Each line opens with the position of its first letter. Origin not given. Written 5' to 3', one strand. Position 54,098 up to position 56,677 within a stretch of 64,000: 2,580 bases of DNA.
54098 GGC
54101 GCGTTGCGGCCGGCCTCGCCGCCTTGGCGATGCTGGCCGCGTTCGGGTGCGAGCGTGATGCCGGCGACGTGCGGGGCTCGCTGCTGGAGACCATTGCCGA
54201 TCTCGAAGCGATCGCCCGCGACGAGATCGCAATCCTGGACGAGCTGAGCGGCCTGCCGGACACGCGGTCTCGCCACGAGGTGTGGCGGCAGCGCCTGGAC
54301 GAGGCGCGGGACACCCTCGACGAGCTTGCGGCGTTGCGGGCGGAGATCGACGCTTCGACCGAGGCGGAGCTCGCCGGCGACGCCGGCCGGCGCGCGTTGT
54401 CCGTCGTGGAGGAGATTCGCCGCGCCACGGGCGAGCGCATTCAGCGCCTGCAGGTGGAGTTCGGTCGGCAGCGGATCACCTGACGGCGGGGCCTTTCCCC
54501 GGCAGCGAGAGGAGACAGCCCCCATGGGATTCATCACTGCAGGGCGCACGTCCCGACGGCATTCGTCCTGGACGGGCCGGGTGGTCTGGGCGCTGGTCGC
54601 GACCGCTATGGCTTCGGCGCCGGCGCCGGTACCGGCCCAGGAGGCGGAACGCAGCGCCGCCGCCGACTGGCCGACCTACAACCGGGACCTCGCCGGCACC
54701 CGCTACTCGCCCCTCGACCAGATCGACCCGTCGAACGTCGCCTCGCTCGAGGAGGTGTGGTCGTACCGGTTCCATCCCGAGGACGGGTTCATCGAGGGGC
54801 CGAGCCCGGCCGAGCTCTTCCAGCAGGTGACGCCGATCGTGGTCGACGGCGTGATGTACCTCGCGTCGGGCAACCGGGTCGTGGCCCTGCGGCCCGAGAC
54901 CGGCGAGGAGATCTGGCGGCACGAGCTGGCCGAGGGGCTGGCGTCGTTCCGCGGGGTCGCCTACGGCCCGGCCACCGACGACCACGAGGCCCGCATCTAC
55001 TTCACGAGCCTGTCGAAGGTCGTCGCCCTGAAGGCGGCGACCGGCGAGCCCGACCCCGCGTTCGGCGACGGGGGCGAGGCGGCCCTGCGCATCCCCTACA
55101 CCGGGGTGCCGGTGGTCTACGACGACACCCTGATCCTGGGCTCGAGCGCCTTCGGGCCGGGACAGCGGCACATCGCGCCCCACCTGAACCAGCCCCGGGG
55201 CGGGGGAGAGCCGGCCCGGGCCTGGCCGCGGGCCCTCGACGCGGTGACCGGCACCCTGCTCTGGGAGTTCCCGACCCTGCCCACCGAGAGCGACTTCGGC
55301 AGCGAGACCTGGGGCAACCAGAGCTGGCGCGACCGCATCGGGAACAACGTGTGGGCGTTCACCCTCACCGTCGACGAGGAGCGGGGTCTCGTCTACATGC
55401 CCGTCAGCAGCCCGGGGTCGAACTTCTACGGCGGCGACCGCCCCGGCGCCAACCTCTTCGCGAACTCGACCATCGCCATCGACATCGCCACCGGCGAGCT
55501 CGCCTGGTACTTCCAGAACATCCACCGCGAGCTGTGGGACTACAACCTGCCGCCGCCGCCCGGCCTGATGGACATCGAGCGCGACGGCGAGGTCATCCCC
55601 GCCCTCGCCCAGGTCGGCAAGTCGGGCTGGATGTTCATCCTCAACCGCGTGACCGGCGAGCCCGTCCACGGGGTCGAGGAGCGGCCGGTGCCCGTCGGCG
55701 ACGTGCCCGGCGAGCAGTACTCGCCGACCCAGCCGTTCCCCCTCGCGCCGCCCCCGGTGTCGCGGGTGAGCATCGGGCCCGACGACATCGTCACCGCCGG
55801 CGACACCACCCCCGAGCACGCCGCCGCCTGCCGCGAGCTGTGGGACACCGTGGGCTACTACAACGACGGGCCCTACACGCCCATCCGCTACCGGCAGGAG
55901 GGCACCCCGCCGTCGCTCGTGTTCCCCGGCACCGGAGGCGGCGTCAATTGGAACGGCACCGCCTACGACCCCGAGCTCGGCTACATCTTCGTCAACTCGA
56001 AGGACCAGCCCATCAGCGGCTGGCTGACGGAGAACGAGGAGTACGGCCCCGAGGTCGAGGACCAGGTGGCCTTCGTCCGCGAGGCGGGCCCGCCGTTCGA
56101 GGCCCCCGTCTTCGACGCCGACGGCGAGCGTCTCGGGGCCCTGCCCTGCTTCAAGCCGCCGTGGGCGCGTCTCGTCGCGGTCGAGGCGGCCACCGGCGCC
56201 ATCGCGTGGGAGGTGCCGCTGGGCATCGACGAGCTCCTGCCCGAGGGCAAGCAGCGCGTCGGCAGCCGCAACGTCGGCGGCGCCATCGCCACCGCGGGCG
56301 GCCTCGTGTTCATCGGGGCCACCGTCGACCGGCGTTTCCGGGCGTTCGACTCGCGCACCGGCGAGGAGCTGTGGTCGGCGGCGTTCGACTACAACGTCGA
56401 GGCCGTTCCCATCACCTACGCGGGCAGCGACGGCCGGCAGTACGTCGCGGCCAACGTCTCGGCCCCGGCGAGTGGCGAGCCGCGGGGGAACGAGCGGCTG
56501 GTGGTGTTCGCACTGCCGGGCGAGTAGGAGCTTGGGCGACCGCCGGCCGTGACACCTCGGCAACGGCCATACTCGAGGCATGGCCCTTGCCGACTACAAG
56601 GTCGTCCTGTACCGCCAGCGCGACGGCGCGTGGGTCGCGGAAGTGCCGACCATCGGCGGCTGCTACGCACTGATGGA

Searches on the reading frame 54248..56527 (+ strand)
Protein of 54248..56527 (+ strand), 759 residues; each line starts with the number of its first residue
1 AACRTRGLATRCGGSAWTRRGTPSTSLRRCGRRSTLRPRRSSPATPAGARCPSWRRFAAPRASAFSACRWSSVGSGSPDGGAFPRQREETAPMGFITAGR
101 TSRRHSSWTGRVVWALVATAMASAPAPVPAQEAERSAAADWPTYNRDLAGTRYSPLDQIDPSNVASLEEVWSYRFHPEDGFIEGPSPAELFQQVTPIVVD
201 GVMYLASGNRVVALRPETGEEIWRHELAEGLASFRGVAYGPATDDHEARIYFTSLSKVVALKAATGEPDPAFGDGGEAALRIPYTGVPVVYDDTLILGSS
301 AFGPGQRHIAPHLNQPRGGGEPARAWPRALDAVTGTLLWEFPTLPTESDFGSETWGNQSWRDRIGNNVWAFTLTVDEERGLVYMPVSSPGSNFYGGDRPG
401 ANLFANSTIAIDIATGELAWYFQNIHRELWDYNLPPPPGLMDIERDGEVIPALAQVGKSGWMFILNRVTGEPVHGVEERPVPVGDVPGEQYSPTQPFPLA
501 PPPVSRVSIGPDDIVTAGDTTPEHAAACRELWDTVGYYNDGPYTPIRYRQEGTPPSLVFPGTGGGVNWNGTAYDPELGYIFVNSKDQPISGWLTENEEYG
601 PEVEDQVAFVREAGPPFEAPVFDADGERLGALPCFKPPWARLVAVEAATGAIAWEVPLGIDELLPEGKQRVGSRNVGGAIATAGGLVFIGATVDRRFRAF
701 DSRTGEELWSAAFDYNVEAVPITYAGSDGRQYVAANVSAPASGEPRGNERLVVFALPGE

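Call 63: search_protein_families(library=pfam, proteins=[window:54248-56527:+], max_evalue=0.0001)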
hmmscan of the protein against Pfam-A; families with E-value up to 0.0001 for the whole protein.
window:54248-56527:+ (759 aa): 2 families
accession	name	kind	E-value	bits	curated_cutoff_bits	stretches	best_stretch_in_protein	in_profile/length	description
PF01011.28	PQQ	-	1.8e-164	549.2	26.7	1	141-733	1-595/595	Glucose/ethanol/alcohol dehydrogenase, beta-propeller domain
PF13360.13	PQQ_2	-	1e-18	68.3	27.6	2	165-299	91-214/233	Outer membrane protein assembly factor BamB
